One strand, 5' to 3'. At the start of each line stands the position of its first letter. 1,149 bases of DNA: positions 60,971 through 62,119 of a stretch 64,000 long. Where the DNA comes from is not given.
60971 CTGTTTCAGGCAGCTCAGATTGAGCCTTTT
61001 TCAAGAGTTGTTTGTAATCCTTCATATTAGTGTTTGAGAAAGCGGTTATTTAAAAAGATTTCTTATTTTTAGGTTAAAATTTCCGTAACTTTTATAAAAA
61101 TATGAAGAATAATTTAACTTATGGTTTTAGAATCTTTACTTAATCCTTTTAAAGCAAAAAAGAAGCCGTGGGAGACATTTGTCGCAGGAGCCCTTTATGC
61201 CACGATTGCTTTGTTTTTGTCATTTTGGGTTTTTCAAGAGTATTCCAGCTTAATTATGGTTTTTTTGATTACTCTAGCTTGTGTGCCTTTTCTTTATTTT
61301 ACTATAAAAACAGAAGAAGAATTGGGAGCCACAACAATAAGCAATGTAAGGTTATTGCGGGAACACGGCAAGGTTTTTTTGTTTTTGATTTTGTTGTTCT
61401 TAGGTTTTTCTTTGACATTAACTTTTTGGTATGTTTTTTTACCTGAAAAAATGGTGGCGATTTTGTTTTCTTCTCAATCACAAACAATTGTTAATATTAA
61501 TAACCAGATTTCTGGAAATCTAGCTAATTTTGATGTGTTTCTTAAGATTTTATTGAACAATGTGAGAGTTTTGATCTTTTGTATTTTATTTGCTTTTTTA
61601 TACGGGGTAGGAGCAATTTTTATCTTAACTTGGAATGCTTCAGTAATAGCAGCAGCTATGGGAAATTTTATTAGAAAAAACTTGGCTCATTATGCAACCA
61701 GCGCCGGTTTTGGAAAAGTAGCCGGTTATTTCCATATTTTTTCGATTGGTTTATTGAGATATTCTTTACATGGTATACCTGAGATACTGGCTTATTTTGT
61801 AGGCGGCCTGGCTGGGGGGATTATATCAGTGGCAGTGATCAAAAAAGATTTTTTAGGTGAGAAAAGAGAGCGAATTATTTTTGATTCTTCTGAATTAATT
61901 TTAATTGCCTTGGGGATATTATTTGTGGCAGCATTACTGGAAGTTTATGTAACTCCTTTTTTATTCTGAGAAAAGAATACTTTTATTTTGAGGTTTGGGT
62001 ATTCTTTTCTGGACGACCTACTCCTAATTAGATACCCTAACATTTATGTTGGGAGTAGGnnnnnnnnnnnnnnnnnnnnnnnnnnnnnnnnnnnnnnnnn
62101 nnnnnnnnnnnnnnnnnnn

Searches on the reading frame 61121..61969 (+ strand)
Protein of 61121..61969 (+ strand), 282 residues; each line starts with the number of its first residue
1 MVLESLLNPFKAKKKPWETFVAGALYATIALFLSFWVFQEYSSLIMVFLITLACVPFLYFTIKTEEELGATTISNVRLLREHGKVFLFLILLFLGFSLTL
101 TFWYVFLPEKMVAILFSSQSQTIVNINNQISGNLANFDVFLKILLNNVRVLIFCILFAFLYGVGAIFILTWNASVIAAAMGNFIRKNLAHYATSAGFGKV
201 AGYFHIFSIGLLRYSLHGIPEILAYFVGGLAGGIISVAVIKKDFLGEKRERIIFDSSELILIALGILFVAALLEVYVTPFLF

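Call 81: search_protein_families(library=pfam, proteins=[window:61121-61969:+], max_evalue=0.001)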
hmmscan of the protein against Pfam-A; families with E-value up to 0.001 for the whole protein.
window:61121-61969:+ (282 aa): 1 family
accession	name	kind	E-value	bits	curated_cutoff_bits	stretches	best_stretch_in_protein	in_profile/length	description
PF01944.22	SpoIIM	-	4.9e-13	49.8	26.9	1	88-279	5-163/163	Stage II sporulation protein M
